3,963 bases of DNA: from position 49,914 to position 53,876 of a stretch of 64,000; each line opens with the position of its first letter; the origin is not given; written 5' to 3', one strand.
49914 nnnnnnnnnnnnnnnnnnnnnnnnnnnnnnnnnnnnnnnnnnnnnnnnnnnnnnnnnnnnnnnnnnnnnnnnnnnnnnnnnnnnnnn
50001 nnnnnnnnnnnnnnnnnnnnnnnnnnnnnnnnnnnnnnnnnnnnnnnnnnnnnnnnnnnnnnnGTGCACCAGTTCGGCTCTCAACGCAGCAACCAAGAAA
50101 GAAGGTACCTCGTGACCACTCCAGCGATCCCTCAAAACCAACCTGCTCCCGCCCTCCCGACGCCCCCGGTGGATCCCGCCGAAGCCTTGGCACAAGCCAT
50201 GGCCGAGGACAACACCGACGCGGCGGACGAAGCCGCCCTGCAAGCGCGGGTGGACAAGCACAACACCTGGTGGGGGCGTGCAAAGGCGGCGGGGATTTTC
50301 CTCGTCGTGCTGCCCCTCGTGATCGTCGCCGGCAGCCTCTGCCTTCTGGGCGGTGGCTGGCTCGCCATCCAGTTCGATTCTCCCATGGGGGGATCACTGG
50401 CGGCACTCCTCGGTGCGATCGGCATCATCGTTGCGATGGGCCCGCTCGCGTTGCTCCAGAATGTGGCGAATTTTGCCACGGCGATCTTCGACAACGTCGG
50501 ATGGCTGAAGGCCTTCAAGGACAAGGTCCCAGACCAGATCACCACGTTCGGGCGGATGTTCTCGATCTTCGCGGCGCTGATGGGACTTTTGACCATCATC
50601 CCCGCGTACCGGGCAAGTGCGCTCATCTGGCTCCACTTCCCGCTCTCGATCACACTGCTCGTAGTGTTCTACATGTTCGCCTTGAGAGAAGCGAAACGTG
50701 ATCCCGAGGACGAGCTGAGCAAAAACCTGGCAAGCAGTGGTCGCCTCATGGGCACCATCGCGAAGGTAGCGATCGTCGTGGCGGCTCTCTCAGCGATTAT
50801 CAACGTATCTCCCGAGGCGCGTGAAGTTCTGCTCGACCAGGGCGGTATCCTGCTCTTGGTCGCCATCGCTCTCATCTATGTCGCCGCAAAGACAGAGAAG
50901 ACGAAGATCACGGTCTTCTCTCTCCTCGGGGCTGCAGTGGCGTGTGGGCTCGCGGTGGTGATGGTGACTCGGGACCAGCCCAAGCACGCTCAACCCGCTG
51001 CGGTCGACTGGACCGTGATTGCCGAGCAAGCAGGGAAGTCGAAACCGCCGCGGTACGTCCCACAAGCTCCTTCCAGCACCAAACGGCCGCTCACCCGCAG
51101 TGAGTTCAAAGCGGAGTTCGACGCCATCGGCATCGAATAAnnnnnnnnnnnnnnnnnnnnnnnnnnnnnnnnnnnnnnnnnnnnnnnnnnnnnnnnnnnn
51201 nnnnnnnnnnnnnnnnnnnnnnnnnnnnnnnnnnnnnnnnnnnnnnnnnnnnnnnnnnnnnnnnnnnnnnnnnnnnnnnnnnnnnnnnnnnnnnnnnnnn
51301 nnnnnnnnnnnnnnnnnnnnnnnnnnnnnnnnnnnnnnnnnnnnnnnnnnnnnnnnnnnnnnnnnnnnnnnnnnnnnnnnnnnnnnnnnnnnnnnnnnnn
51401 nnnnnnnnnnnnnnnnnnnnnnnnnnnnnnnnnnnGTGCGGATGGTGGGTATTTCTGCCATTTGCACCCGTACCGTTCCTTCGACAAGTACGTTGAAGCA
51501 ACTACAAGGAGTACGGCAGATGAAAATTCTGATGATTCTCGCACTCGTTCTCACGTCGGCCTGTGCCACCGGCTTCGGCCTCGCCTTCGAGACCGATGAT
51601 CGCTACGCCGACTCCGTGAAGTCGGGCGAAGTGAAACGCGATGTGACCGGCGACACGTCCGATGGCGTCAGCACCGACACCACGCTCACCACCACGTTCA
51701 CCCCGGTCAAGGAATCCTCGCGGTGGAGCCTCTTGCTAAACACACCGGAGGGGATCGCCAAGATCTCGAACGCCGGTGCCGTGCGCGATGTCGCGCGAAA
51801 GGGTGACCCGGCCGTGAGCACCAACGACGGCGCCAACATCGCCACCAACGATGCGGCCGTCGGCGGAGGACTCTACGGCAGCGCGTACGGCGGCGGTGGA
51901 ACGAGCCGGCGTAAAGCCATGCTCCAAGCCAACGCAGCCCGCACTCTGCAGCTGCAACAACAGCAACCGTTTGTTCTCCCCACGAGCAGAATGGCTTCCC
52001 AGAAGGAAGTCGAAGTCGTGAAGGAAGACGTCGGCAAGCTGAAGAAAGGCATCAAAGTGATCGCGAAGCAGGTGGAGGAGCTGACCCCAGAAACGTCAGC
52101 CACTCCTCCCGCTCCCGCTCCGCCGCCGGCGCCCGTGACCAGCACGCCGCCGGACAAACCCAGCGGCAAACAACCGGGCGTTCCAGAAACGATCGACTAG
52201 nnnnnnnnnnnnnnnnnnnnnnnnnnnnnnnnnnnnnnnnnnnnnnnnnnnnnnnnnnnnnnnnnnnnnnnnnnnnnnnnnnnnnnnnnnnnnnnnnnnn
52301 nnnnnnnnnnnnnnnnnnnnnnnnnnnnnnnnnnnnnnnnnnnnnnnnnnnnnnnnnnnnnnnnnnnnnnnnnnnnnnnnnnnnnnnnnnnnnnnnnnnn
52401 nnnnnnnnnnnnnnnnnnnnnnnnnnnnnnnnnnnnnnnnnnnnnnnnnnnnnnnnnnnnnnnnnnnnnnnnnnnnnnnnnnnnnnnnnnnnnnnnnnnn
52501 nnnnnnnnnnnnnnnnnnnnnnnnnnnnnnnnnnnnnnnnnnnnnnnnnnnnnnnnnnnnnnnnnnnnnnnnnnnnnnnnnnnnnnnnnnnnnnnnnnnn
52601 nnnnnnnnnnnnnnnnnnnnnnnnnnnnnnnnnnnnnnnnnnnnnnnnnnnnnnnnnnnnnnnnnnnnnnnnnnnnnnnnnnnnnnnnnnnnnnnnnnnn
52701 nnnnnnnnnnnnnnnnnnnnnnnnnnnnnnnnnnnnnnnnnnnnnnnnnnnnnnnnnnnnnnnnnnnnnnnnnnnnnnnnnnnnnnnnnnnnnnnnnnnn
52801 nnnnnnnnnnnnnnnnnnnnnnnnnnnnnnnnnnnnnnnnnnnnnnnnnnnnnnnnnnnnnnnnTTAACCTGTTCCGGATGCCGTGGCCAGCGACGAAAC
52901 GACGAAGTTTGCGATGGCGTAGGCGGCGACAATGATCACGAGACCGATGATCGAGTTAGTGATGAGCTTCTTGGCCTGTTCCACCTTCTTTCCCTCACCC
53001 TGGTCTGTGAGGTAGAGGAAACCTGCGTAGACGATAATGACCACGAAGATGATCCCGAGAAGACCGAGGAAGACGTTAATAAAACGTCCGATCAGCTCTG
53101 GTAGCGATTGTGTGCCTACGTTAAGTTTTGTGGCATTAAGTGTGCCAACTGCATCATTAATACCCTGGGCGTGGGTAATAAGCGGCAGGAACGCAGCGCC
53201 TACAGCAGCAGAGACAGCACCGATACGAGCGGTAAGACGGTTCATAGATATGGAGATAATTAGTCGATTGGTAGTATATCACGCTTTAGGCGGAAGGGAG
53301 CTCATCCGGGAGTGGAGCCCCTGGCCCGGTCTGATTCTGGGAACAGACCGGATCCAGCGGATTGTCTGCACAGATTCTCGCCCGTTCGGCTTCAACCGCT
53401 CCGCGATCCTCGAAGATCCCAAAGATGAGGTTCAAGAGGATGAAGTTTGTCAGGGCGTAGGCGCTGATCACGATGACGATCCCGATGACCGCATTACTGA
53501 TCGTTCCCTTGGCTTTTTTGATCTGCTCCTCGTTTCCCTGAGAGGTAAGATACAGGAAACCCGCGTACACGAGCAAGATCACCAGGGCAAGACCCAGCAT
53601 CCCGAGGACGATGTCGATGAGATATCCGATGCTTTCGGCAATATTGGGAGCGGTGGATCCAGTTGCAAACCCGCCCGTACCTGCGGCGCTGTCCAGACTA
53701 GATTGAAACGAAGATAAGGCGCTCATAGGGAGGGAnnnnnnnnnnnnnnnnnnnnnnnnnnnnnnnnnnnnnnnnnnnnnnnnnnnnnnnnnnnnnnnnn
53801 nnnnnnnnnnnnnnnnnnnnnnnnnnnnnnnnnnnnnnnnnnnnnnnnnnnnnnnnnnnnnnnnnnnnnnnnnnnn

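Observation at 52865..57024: Tandem array of six divergent VirB2/TrbC-like pilin paralogs co-transcribed with an orphan solute-binding lipoprotein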

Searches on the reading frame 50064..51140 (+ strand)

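Call 8: search_protein_families(library=pfam, proteins=[window:50064-51140:+], max_evalue=0.01)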
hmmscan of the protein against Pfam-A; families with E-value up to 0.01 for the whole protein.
window:50064-51140:+ (358 aa): 0 families

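Call 73: search_protein_families(library=ncbifam, proteins=[window:50064-51140:+], max_evalue=0.01)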
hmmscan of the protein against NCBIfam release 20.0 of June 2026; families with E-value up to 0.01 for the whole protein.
window:50064-51140:+ (358 aa): 1 family
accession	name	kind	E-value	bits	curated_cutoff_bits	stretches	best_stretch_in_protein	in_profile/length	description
TIGR00701.1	TIGR00701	equivalog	0.00053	20.1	138.05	1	152-246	47-138/142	protoporphyrinogen oxidase HemJ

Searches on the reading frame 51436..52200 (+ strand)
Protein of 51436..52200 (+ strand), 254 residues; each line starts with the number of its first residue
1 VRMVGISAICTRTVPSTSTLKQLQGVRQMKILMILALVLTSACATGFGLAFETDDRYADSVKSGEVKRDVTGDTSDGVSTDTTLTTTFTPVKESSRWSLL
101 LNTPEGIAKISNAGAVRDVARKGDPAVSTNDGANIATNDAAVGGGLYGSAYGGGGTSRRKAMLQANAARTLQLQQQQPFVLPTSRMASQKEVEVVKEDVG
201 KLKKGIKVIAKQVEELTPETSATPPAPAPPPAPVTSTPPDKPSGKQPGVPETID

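Call 8: search_protein_families(library=pfam, proteins=[window:51436-52200:+], max_evalue=0.01)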
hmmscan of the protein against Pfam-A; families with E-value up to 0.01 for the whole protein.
window:51436-52200:+ (254 aa): 1 family
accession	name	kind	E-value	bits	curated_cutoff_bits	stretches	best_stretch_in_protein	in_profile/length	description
PF07321.17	YscO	-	0.0073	16.8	28.8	0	173-218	49-94/149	Type III secretion protein YscO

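Call 73: search_protein_families(library=ncbifam, proteins=[window:51436-52200:+], max_evalue=0.01)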
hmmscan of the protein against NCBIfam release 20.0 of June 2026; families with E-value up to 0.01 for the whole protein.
window:51436-52200:+ (254 aa): 0 families

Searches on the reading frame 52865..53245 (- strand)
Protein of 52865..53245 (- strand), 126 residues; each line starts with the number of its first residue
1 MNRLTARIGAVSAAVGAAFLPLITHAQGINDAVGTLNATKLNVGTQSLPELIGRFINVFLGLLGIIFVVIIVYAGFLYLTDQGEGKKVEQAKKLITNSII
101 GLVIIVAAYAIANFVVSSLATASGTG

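Call 3: search_protein_families(library=pfam, proteins=[window:52865-53245:-], max_evalue=1)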
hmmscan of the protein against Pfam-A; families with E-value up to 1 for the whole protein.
window:52865-53245:- (126 aa): 10 families
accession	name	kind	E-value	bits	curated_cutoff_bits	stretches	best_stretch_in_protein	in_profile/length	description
PF18895.5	T4SS_pilin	-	4.7e-12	46.3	26.6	1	45-115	2-71/71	Type IV secretion system pilin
PF02322.20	Cyt_bd_oxida_II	-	8.8e-05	22.4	35.6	1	35-115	143-211/302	Cytochrome bd terminal oxidase subunit II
PF04290.18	DctQ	-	0.00019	21.7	28.3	1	46-120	55-127/132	Tripartite ATP-independent periplasmic transporters, DctQ component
PF04515.18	Choline_transpo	-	0.00079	19.2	26.9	1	54-123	250-314/326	Plasma-membrane choline transporter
PF04956.18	TrbC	-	0.0018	18.9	27.9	1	8-114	12-97/98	TrbC/VIRB2 pilin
PF02669.20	KdpC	-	0.093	12.9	24.1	1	55-102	7-54/182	K+-transporting ATPase, c chain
PF04148.18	Erv26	-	0.14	12.4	22.2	1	61-112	12-62/202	Transmembrane adaptor Erv26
PF13968.11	DUF4220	-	0.29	11.1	27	1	50-119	233-299/341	Domain of unknown function (DUF4220)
PF11744.14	ALMT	-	0.36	10.1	20.6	1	24-71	59-107/471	Aluminium activated malate transporter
PF20563.3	DUF6773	-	0.67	10.2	27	1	42-91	109-158/163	Family of unknown function (DUF6773)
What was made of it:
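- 52865..53245 (-): Class C pilin, 126 aa, last gene of the operon. PF18895 at 46.3 bits (call 3).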

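Call 73: search_protein_families(library=ncbifam, proteins=[window:52868-53245:-], max_evalue=0.01)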
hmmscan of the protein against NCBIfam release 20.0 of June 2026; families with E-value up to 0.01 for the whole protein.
window:52868-53245:- (126 aa): 2 families
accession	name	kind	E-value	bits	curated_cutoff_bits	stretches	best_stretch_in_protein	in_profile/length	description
NF045849.1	ICE_MMCAP2_0565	equivalog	2.3e-11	43.2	40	1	42-117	3-78/80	Mbov_0395 family pilin-like conjugal transfer protein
NF045890.1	conj_pls20_p028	equivalog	0.00032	19.7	150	1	49-107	57-108/377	pLS20_p028 family conjugation system transmembrane protein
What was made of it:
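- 52865..53245 (-): NF045849 at 43.2 bits (call 73).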

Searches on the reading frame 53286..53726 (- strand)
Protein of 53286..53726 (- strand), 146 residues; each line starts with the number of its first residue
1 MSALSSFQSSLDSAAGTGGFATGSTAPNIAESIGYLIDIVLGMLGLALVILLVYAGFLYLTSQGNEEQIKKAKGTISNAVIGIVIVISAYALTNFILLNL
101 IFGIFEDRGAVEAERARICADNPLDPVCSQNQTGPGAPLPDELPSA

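Call 3: search_protein_families(library=pfam, proteins=[window:53286-53726:-], max_evalue=1)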
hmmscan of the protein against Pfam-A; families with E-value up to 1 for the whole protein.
window:53286-53726:- (146 aa): 11 families
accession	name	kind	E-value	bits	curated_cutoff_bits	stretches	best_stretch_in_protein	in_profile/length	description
PF18895.5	T4SS_pilin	-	4e-11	43.3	26.6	1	28-96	7-71/71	Type IV secretion system pilin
PF02322.20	Cyt_bd_oxida_II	-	0.0039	17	35.6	1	4-96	119-211/302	Cytochrome bd terminal oxidase subunit II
PF14093.11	DUF4271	-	0.01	16.2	29.7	1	46-110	54-117/206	Domain of unknown function (DUF4271)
PF04290.18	DctQ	-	0.013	15.8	28.3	1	35-101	63-127/132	Tripartite ATP-independent periplasmic transporters, DctQ component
PF04956.18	TrbC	-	0.018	15.7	27.9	1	18-95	34-97/98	TrbC/VIRB2 pilin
PF04515.18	Choline_transpo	-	0.057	13.1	26.9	1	35-96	250-306/326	Plasma-membrane choline transporter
PF07937.16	DUF1686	-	0.076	13.4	25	1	29-95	109-175/182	Protein of unknown function (DUF1686)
PF06196.17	DUF997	-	0.21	12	26.3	1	44-98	10-64/77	Protein of unknown function (DUF997)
PF00520.37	Ion_trans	-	0.21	11.2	25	1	56-105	181-229/241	Ion transport protein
PF04148.18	Erv26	-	0.51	10.6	22.2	1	39-105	9-75/202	Transmembrane adaptor Erv26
PF19592.4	DUF6097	-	0.56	10.8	27.5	1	42-106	66-130/152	Family of unknown function (DUF6097)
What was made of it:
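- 53286..53726 (-): Class C pilin, 146 aa. It has no N-terminal hydrophobic signal segment and carries a 46-aa C-terminal tail with 2 Cys. PF18895 at 43.3 bits (call 3).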

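Call 73: search_protein_families(library=ncbifam, proteins=[window:53289-53726:-], max_evalue=0.01)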
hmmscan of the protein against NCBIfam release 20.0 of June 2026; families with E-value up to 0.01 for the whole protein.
window:53289-53726:- (146 aa): 1 family
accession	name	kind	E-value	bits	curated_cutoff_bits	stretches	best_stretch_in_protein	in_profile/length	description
NF045849.1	ICE_MMCAP2_0565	equivalog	1.4e-11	43.9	40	1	28-98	8-78/80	Mbov_0395 family pilin-like conjugal transfer protein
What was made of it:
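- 53286..53726 (-): NF045849 at 43.9 bits (call 73).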
